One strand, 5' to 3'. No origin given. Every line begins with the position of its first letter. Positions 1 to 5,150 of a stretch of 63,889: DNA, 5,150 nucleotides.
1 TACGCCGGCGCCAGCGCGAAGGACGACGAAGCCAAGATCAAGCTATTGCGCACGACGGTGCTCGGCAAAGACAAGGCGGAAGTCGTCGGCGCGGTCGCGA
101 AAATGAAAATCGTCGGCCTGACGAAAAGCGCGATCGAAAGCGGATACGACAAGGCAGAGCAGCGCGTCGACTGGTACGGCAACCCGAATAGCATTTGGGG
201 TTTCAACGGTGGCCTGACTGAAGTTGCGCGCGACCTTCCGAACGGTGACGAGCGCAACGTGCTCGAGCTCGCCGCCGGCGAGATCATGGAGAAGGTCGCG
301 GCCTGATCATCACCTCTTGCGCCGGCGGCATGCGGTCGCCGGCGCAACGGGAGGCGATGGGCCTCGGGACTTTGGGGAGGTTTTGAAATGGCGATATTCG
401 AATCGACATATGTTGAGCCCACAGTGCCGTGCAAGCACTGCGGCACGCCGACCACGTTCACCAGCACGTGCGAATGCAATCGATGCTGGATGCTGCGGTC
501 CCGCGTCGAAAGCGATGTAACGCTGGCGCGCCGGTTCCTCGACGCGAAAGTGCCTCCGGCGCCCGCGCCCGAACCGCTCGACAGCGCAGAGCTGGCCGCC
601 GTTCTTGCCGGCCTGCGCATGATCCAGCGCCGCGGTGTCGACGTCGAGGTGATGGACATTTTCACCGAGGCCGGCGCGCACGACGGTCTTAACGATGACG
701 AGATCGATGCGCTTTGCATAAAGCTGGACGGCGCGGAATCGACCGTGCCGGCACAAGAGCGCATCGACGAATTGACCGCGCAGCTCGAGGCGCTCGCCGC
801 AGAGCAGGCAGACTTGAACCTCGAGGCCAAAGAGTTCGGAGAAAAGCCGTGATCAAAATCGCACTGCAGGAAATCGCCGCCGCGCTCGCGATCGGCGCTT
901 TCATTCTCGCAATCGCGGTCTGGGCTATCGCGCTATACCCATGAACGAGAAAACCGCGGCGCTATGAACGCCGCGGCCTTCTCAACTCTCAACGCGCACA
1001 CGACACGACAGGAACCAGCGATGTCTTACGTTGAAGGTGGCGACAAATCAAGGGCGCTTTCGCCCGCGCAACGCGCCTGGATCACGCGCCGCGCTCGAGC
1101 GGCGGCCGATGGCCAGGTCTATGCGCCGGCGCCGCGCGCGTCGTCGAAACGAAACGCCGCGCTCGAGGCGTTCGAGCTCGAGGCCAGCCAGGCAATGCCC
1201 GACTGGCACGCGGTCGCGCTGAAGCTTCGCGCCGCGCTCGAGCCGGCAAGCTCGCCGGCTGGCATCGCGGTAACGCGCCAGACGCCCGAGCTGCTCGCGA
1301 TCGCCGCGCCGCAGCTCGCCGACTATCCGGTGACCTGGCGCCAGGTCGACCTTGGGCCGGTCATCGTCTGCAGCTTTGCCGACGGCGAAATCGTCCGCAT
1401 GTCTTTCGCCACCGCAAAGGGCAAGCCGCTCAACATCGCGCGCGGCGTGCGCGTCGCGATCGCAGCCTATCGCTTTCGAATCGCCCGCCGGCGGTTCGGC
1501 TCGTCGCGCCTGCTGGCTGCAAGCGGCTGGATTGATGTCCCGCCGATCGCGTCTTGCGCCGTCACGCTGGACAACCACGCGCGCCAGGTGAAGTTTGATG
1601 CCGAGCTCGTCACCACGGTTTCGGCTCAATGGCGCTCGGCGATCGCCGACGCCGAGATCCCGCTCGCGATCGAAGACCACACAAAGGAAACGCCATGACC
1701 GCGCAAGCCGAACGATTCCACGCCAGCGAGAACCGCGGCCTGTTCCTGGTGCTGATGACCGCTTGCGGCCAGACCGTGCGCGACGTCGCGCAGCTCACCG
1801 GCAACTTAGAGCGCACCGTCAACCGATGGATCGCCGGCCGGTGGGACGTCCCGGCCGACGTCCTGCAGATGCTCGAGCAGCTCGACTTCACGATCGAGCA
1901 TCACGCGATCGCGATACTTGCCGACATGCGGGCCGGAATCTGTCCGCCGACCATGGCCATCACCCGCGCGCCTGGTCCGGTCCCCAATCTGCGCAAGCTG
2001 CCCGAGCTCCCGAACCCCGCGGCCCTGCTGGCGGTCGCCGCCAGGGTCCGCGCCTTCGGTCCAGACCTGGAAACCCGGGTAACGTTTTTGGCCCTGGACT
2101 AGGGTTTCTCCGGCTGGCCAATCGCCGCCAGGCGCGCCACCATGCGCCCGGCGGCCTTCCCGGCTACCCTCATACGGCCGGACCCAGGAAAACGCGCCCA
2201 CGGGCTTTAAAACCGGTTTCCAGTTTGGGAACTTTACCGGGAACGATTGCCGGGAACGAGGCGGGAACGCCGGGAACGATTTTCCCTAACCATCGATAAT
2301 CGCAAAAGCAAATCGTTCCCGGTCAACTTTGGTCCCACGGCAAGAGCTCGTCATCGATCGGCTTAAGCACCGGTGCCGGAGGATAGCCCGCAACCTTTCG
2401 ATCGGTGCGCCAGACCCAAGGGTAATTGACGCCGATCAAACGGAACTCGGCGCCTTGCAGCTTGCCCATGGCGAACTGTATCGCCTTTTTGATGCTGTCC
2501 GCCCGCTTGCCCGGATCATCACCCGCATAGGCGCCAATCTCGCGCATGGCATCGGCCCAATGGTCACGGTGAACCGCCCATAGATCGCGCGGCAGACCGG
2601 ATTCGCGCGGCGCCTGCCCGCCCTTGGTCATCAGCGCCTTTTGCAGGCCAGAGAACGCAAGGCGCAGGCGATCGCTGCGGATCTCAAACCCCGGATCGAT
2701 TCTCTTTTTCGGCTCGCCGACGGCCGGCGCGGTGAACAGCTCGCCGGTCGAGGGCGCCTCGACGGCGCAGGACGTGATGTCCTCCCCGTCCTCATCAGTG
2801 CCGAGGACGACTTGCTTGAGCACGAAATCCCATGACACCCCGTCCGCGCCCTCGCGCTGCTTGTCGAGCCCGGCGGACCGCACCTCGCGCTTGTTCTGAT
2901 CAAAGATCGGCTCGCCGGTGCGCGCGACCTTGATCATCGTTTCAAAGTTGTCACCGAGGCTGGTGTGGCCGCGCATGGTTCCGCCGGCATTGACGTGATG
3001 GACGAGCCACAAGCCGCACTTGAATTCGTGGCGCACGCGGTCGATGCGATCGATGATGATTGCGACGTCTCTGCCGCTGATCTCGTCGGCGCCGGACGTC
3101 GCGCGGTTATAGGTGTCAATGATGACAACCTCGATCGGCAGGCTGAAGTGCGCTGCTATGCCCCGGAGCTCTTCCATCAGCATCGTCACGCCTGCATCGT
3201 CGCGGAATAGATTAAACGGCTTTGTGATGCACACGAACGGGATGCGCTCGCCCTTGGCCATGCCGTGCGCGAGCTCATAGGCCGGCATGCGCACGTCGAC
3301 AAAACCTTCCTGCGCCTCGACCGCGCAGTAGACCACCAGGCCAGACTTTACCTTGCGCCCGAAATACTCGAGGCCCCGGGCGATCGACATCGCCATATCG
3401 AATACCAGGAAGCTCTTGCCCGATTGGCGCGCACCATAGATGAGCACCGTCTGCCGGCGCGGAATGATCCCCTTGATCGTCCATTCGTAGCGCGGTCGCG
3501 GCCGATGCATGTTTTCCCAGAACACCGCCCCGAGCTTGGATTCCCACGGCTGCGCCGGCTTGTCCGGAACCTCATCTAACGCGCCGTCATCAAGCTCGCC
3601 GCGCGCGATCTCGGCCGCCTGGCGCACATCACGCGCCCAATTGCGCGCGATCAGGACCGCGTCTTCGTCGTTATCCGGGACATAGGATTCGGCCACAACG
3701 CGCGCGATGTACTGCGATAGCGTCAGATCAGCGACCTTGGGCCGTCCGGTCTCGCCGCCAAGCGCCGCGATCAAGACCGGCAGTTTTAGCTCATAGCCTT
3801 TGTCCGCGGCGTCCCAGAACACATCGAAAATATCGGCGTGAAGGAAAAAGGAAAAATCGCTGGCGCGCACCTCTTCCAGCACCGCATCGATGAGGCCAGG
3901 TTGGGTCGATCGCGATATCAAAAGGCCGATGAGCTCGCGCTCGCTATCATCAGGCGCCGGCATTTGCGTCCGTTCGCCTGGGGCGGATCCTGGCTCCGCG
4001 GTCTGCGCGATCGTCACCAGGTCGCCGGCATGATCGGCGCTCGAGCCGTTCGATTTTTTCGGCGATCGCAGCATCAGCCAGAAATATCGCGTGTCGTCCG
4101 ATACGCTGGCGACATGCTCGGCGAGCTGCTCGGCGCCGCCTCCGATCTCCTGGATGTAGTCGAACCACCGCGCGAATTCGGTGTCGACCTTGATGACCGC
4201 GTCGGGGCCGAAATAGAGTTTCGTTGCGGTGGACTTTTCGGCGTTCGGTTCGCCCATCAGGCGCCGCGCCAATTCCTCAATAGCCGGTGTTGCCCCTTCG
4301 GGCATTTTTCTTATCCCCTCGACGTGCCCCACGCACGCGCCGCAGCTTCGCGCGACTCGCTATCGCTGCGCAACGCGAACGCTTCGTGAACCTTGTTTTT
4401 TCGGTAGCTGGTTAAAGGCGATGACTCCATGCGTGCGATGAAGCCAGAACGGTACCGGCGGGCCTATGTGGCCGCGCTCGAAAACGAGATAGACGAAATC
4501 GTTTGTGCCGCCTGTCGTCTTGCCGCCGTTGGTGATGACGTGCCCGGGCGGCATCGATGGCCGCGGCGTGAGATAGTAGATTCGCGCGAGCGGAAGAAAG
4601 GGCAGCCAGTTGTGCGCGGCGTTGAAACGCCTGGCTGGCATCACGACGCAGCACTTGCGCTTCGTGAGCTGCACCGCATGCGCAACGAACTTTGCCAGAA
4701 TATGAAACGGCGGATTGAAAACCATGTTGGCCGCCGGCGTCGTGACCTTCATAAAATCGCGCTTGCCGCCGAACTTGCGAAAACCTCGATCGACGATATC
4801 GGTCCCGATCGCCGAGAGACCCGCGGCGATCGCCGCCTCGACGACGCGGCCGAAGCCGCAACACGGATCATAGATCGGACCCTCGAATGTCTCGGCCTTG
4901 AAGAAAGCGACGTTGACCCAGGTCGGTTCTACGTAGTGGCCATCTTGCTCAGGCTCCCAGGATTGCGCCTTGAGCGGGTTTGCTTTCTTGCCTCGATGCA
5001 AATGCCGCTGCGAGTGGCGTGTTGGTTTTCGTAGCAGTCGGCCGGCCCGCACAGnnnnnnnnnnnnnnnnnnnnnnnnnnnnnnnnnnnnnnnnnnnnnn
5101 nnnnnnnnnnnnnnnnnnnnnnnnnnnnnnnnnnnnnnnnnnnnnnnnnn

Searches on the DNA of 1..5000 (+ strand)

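Call 9: search_dna_similar(query=window:1-5000:+, collection=phages, mode=distant, max_rows=20)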
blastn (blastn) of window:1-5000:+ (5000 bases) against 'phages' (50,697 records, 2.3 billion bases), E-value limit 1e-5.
No match.

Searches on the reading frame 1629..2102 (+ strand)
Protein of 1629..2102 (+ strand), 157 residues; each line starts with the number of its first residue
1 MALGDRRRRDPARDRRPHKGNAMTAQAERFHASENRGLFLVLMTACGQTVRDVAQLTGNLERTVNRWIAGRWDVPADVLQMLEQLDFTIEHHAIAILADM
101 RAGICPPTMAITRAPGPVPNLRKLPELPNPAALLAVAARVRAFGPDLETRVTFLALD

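Call 12: search_protein_families(library=pfam, proteins=[window:1629-2102:+], max_evalue=0.01)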
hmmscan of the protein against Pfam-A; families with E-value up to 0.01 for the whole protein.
window:1629-2102:+ (157 aa): 1 family
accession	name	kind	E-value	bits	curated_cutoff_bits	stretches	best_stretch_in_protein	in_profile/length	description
PF13384.12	HTH_23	-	0.0026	18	24.6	1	36-68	7-38/50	Homeodomain-like domain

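Call 13: search_protein_families(library=phrogs, proteins=[window:1629-2102:+], max_evalue=0.001)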
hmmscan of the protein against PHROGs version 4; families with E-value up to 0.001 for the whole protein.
window:1629-2102:+ (157 aa): 0 families
